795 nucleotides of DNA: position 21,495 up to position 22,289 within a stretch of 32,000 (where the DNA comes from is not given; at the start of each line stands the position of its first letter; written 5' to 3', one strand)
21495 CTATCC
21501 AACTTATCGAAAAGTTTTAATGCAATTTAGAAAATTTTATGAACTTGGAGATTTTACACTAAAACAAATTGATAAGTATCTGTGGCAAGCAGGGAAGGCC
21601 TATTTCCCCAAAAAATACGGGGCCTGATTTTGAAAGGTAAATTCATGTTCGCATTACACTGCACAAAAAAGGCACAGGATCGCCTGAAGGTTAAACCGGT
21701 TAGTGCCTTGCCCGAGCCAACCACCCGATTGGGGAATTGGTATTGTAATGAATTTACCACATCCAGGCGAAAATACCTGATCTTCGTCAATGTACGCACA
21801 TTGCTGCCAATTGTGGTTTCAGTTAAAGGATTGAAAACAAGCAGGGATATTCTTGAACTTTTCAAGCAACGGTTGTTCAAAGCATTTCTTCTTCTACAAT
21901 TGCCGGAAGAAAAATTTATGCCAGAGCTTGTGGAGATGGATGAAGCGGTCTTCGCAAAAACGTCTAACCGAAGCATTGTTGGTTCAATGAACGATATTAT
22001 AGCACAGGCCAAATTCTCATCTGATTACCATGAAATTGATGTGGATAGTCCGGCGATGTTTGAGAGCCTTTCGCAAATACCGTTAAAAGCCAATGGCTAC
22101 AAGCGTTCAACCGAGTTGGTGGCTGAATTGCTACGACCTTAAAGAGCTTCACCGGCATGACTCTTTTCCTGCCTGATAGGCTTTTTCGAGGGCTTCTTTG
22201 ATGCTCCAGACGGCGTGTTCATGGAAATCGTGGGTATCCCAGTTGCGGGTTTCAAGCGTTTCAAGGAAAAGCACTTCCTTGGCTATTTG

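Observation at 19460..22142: AbiEi/AbiEii extended by two translationally coupled unknown genes: candidate four-gene defence cassette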

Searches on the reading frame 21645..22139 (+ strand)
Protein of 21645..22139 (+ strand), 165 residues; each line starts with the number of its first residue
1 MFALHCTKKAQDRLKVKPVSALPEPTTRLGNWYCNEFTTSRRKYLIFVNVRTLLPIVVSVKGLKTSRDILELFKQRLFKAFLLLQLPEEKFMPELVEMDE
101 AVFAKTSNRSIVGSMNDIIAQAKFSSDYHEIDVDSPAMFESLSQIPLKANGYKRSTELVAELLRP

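Call 6: search_protein_families(library=pfam, proteins=[window:21645-22139:+], max_evalue=0.1)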
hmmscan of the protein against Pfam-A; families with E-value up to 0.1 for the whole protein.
window:21645-22139:+ (165 aa): 1 family
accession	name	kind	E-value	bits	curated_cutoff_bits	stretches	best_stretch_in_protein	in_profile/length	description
PF22016.2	DUF6933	-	3.3e-36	124.9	27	1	4-157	2-156/157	Domain of unknown function (DUF6933)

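Call 7: search_protein_families(library=padloc, proteins=[window:21645-22139:+], max_evalue=0.1)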
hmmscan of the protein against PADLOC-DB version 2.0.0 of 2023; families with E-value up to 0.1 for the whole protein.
window:21645-22139:+ (165 aa): 3 families
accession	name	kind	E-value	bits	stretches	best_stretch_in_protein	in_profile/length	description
PDLC05054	PDC-S63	-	1.4e-12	45.8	1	1-150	1-165/190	-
PDLC05056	PDC-S63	-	1.8e-05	22.8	1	4-163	4-176/201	-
PDLC05057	PDC-S63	-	0.0082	13.7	1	27-159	41-179/231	-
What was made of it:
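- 21645..22142 (+): ORF4 (165 aa), DUF6933 / PDC-S63-like; a recurrent third gene of AbiE operons. Pfam PF22016 at 3e-36 and PADLOC PDC-S63 at 1.4e-12 (calls 6, 7).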

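Call 8: search_protein_families(library=ncbifam, proteins=[window:21645-22139:+], max_evalue=0.1)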
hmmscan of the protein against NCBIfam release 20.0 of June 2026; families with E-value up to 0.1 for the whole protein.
window:21645-22139:+ (165 aa): 0 families

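Call 12: find_homologous_proteins(query=window:21645-22139:+)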
Query window:21645-22139:+ (165 aa): 35 proteins with E <= 0.001 among 54 candidates.
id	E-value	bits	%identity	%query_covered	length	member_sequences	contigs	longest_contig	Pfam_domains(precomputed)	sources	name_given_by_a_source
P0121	6.5e-94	330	92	100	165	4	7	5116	PF22016.3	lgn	-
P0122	4.6e-88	311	86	99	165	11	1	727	PF22016.3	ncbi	-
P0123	4.2e-86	304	84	99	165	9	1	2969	PF22016.3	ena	-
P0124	6.0e-86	304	84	99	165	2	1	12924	PF22016.3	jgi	-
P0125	7.3e-86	304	84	99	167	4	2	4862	PF22016.3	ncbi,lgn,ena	-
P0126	1.1e-84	300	82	99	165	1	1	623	PF22016.3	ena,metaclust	metaclust:\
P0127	2.3e-83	296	81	99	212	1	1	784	PF22016.3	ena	-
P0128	6.5e-83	294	80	99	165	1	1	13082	PF22016.3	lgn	-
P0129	1.4e-82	293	80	99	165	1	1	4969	PF22016.3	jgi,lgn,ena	-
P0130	6.7e-82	291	80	99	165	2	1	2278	PF22016.3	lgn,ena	-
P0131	1.0e-81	290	81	99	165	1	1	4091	PF22016.3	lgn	-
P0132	2.2e-81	289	83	99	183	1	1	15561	PF22016.3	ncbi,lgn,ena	-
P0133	5.5e-81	288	79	99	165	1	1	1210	PF22016.3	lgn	-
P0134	1.8e-74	267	72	99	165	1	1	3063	PF22016.3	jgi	jgi:hypothetical protein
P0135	1.4e-73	264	75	99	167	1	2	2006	PF22016.3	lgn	-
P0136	1.1e-72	261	73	99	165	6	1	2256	PF22016.3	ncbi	-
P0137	2.2e-72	260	70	100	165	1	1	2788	PF22016.3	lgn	-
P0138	3.1e-69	250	71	99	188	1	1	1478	PF22016.3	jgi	jgi:hypothetical protein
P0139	1.2e-67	245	67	99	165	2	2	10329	PF22016.3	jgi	jgi:Domain of unknown function (DUF6933)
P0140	5.7e-65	236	65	99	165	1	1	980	PF22016.3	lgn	-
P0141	7.4e-65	236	65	99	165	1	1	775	PF22016.3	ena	-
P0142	1.1e-64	235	66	99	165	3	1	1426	PF22016.3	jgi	jgi:hypothetical protein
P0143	7.3e-64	232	64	99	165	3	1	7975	PF22016.3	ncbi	-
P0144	2.1e-48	182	55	99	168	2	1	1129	PF22016.3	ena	-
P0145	4.3e-45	171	78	64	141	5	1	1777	PF22016.3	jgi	-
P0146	2.7e-36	143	84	47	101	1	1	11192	PF22016.3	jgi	jgi:hypothetical protein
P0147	1.5e-28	118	82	41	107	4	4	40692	PF22016.3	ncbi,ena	-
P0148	2.6e-15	75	37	88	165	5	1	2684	PF22016.3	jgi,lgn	jgi:hypothetical protein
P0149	5.1e-15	74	39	88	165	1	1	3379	PF22016.3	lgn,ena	-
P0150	2.5e-14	72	38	88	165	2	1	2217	PF22016.3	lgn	-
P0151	4.7e-14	71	36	99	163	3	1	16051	PF22016.3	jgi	jgi:hypothetical protein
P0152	9.1e-14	70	36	88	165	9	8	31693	PF22016.3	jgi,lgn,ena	jgi:hypothetical protein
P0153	1.2e-13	69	39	88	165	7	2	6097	PF22016.3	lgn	-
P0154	9.0e-12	63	36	79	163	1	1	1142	PF22016.3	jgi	-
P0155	1.5e-11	62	34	99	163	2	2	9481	PF22016.3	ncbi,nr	ncbi:MAG: hypothetical protein MUF57_11090 [Gammaproteobacteria bacterium]|nr:hypothetical protein [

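Call 21: find_related_loci(query=A2, collection=metagenome_contigs, flank=6000)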
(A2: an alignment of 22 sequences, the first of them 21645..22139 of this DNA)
Query A2 (165 aa) in metagenome_contigs; peptide patterns used: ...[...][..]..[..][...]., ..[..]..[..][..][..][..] (x = any residue, [..] = any of these).
600 stretches matched a pattern (row limit reached: there are more); 472 encode a relative of the query (tblastn E <= 1e-3); the best 80 are kept; 80 distinct loci.
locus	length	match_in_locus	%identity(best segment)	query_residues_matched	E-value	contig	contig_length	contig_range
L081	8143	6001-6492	86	1-164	1e-95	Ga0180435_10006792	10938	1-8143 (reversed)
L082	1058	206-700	84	1-165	8e-103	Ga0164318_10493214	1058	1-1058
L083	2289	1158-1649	80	1-164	4e-86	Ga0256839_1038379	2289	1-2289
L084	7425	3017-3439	39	1-146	1e-23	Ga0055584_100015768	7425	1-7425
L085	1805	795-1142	38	1-119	5e-22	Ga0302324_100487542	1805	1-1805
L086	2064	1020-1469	34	1-156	3e-21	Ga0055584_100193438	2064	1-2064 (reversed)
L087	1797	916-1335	39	1-146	3e-21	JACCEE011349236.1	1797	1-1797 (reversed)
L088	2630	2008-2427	38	1-146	1e-20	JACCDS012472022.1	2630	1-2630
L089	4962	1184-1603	38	1-146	1e-20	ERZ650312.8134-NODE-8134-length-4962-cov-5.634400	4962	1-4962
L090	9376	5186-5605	38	1-146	1e-20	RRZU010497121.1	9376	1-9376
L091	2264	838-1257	38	1-146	1e-20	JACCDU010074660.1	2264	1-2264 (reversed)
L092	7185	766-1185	36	1-146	1e-20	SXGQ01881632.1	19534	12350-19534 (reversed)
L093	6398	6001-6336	41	1-117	3e-20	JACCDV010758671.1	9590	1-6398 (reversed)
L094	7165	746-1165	38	1-146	3e-20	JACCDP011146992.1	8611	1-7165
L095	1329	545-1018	33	1-163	2e-20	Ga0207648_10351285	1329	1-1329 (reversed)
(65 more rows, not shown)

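Call 32: find_encoding_contigs(protein=P0121, flank=5000, max_places=3)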
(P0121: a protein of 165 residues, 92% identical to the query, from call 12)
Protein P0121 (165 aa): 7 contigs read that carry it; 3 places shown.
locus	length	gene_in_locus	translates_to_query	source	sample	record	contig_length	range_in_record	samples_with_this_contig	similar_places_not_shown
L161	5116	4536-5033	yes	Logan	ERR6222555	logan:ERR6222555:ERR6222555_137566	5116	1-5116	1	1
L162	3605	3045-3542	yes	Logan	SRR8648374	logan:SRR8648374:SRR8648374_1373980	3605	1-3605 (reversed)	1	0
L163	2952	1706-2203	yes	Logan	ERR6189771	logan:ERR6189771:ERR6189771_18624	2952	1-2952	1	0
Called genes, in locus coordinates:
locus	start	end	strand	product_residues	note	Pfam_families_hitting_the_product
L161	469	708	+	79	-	-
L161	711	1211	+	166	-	PF11149:DUF2924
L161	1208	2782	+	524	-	PF00239:Resolvase, PF07508:Recombinase, PF13408:Zn_ribbon_recom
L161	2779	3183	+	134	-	-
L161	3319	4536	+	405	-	PF13173:AAA_14, PF13635:DUF4143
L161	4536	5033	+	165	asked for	PF22016:DUF6933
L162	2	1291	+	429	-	?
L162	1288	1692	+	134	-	-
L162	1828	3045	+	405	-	PF13173:AAA_14, PF13635:DUF4143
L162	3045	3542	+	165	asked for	PF22016:DUF6933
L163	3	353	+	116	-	?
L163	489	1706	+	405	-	PF13173:AAA_14, PF13635:DUF4143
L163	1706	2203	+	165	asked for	PF22016:DUF6933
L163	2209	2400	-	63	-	PF21841:DUF6900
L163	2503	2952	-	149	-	?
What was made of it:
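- The closest ORF4 homologue (92% identity) follows an AAA_14-DUF4143 ATPase, not AbiE (call 32). The closest homologue sits behind an ATPase rather than AbiE (call 32).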

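Call 33: find_encoding_contigs(protein=P0124, flank=5000, max_places=2)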
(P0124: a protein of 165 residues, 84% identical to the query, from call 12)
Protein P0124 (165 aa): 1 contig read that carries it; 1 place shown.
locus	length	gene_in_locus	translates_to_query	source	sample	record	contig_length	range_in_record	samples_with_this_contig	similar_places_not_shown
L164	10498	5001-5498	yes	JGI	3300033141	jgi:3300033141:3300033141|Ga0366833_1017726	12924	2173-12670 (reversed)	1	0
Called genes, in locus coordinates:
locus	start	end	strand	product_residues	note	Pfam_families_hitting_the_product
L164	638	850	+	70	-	-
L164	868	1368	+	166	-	PF11149:DUF2924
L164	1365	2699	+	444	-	PF00239:Resolvase, PF07508:Recombinase, PF13408:Zn_ribbon_recom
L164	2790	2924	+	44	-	-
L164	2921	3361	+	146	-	-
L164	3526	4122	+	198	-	PF13338:AbiEi_4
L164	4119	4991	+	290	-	PF08843:AbiEii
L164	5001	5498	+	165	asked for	PF22016:DUF6933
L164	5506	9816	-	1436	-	PF13385:Laminin_G_3, PF02210:Laminin_G_2 (faint), PF13385:Laminin_G_3, PF00054:Laminin_G_1 (weak), PF13385:Laminin_G_3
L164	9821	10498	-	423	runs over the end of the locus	-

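Call 34: find_encoding_contigs(protein=P0128, flank=5000, max_places=2)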
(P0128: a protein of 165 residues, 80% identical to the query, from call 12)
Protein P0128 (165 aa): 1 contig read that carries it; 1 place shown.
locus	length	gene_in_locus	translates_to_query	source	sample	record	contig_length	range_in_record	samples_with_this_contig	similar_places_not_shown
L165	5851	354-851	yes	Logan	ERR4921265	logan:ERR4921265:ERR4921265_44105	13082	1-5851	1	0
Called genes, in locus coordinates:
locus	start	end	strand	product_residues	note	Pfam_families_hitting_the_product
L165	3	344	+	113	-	?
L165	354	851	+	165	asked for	PF22016:DUF6933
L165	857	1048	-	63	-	PF21841:DUF6900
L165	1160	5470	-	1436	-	PF13385:Laminin_G_3, PF02210:Laminin_G_2 (faint), PF13385:Laminin_G_3, PF00054:Laminin_G_1 (weak), PF13385:Laminin_G_3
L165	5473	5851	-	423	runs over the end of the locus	-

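Call 37: find_encoding_contigs(protein=P0132, flank=5000, max_places=2)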
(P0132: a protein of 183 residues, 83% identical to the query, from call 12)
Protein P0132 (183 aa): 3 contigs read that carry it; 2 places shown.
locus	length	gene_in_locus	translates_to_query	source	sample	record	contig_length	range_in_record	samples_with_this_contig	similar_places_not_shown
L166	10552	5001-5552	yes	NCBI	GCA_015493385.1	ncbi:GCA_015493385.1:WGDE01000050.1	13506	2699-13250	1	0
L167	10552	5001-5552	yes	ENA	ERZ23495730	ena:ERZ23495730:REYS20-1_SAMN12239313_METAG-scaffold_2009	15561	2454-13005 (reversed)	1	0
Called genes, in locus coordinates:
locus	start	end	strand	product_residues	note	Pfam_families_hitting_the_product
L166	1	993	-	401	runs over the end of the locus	PF13506:Glyco_transf_21, PF13641:Glyco_tranf_2_3 (weak)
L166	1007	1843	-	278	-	-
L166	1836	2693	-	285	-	PF00069:Pkinase, PF07714:PK_Tyr_Ser-Thr, PF03109:ABC1 (weak)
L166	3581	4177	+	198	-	PF13338:AbiEi_4 (weak)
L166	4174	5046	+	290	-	PF08843:AbiEii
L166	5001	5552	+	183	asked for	PF22016:DUF6933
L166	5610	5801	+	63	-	-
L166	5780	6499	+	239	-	PF08843:AbiEii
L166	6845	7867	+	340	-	PF00404:Dockerin_1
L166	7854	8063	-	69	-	-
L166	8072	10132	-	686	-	PF01926:MMR_HSR1, PF02421:FeoB_N, PF09439:SRPRB (faint), PF17910:FeoB_Cyto, PF07670:Gate, PF07664:FeoB_C, PF07670:Gate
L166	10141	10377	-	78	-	PF04023:FeoA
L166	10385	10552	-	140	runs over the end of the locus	?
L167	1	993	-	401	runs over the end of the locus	PF13506:Glyco_transf_21, PF13641:Glyco_tranf_2_3 (weak)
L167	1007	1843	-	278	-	-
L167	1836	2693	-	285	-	PF00069:Pkinase, PF07714:PK_Tyr_Ser-Thr, PF03109:ABC1 (weak)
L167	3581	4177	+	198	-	PF13338:AbiEi_4 (weak)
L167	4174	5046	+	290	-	PF08843:AbiEii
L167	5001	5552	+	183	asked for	PF22016:DUF6933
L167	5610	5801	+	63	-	-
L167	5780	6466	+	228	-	PF08843:AbiEii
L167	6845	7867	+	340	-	PF00404:Dockerin_1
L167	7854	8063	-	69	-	-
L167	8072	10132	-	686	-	PF01926:MMR_HSR1, PF02421:FeoB_N, PF09439:SRPRB (faint), PF17910:FeoB_Cyto, PF07670:Gate, PF07664:FeoB_C, PF07670:Gate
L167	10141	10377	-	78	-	PF04023:FeoA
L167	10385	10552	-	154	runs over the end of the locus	PF01325:Fe_dep_repress, PF25213:HVO_A0261_N (faint), PF01047:MarR (faint), PF01978:TrmB (faint), PF02742:Fe_dep_repr_C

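Call 38: find_encoding_contigs(protein=P0139, flank=5000, max_places=2)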
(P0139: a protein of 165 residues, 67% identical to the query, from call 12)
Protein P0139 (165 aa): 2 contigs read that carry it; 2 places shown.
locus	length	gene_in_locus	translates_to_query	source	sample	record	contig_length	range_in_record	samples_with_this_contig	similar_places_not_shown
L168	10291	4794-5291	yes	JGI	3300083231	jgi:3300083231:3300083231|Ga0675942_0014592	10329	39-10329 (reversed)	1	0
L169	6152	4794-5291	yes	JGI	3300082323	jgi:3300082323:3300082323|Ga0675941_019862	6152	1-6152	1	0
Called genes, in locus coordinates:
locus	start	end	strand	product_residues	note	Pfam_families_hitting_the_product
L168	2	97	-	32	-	?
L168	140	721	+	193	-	-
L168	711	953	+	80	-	-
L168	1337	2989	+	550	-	PF00589:Phage_integrase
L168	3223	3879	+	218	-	-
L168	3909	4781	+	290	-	PF08843:AbiEii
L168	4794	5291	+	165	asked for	PF22016:DUF6933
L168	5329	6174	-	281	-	PF00069:Pkinase, PF07714:PK_Tyr_Ser-Thr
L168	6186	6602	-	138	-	-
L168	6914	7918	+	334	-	PF25062:ARM_TT21_N (faint), PF14559:TPR_19 (faint), PF13432:TPR_16 (faint), PF07719:TPR_2 (faint), PF13181:TPR_8 (faint), PF13424:TPR_12 (faint), PF00515:TPR_1 (weak), PF13414:TPR_11 (weak), +5 more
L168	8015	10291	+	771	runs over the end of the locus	?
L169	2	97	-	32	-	?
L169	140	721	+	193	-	-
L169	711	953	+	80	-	-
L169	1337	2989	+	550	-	PF00589:Phage_integrase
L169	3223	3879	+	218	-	-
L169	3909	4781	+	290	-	PF08843:AbiEii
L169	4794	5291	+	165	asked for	PF22016:DUF6933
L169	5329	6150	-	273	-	?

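Call 39: find_encoding_contigs(protein=P0143, flank=5000, max_places=2)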
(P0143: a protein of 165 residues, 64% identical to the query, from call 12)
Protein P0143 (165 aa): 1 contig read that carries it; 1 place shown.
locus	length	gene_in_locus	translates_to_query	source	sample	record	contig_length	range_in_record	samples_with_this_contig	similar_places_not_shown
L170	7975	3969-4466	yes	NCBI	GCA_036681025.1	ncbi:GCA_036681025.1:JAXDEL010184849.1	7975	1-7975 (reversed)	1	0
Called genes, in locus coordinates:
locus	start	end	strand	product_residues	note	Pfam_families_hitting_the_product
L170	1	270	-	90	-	?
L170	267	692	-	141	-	PF00717:Peptidase_S24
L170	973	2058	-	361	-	PF13784:Fic_N, PF02661:Fic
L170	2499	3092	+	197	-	-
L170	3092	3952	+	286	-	PF08843:AbiEii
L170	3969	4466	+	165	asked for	PF22016:DUF6933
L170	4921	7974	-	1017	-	?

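Call 40: find_encoding_contigs(protein=P0147, flank=5000, max_places=2)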
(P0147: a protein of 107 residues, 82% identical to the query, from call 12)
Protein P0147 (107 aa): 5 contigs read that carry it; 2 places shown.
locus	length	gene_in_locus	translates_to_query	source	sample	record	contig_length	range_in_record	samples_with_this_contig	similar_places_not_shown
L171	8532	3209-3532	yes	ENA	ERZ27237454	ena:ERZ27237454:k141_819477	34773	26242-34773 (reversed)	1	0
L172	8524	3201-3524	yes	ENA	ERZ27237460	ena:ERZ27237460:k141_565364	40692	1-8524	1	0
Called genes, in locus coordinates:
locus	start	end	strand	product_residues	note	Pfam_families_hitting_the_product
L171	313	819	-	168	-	PF08327:AHSA1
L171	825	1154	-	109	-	PF01022:HTH_5, PF12840:HTH_20, PF13412:HTH_24 (weak)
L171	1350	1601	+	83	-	-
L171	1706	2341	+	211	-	-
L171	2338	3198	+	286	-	PF08843:AbiEii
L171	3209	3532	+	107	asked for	PF22016:DUF6933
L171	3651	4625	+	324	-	-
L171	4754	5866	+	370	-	PF01321:Creatinase_N, PF00557:Peptidase_M24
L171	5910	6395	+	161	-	PF00364:Biotin_lipoyl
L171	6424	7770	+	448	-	PF00289:Biotin_carb_N, PF02222:ATP-grasp, PF02655:ATP-grasp_3 (weak), PF02786:CPSase_L_D2, PF07478:Dala_Dala_lig_C, PF02785:Biotin_carb_C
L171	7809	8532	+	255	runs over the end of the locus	-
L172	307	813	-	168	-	PF08327:AHSA1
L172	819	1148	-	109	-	PF01022:HTH_5, PF12840:HTH_20, PF13412:HTH_24 (weak)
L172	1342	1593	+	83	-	-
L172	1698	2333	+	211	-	-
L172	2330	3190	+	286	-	PF08843:AbiEii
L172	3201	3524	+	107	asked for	PF22016:DUF6933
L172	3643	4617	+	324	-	-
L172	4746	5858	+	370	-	PF01321:Creatinase_N, PF00557:Peptidase_M24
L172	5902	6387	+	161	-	PF00364:Biotin_lipoyl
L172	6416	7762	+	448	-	PF00289:Biotin_carb_N, PF02222:ATP-grasp, PF02655:ATP-grasp_3 (weak), PF02786:CPSase_L_D2, PF07478:Dala_Dala_lig_C, PF02785:Biotin_carb_C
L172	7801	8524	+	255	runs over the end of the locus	-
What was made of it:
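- AbiE-DUF6933 also occurs without that recombinase backbone and in unrelated surroundings: L166, L168 (tyrosine integrase), L170 and L171 (calls 37-40).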

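Call 51: search_protein_families(library=pfam, alignment_id=A3, max_evalue=0.001)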
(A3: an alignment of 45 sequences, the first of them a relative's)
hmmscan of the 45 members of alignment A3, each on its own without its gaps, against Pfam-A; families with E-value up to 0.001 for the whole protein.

A. member 1, L081:5119-5988:+ (290 aa): 1 family
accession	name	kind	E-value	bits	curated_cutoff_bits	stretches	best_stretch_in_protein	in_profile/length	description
PF08843.17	AbiEii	-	4.4e-49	168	22.5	1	34-260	1-227/238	Nucleotidyl transferase AbiEii toxin, Type IV TA system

B. families by the number of members that match (of 45 scanned): 29 families (the first 25 are shown)
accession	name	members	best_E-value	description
PF02661.23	Fic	16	4.1e-17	Fic/DOC family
PF13776.11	DUF4172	13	4.7e-35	Domain of unknown function (DUF4172)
PF01555.25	N6_N4_Mtase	9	6.9e-28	DNA methylase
PF03602.21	Cons_hypoth95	6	6.6e-06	Conserved hypothetical protein 95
PF02195.25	ParB_N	5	4e-07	ParB N-terminal domain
PF25213.1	HVO_A0261_N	4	0.00058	HVO_A0261 N-terminal domain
PF08843.17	AbiEii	3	4.4e-49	Nucleotidyl transferase AbiEii toxin, Type IV TA system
PF02566.24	OsmC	2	1.1e-10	OsmC-like protein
PF20008.5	DUF6429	1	1e-28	Domain of unknown function (DUF6429)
PF00561.26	Abhydrolase_1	1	1e-27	alpha/beta hydrolase fold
PF12697.13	Abhydrolase_6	1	6.7e-20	Alpha/beta hydrolase family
PF01609.27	DDE_Tnp_1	1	2.3e-18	Transposase DDE domain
PF13586.12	DDE_Tnp_1_2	1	8.1e-16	Transposase DDE domain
PF00580.27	UvrD-helicase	1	4.3e-14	UvrD/REP helicase N-terminal domain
PF01850.27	PIN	1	2.2e-13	PIN domain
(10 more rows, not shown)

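Call 52: predict_structure(alignment_id=A2)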
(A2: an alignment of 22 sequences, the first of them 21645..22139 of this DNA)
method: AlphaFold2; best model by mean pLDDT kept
length: 165 residues; sequences in the alignment: 22
mean_pLDDT: 94.0   pTM: 0.90
mean pLDDT of the five models: 94.0, 94.1, 93.8, 93.1, 92.4
residues with pLDDT >= 90: 149; 70-90: 15; 50-70: 1; < 50: 0
segments of 3 or more residues with pLDDT < 50: none
pLDDT, mean of each block of 10 residues (from residue 1): 96 93 90 96 96 96 92 96 93 93 95 97 95 96 92 93 85
secondary structure, 60 per line:
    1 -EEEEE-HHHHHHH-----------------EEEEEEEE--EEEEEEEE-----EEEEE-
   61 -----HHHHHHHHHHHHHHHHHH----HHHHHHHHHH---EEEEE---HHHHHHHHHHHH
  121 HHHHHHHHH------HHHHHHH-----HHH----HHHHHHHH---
elements in order: E2-6 H8-14 E32-39 E42-49 E55-59 H66-83 H88-97 E101-105 H109-129 H136-142 H155-162

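Call 55: search_solved_structures(query=A2, max_evalue=10)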
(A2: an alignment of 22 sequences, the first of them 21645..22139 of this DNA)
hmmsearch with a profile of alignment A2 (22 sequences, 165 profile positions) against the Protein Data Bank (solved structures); distinct sequences matched with E-value up to 10: 0.
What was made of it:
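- Tried and rejected: No hits (call 55).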
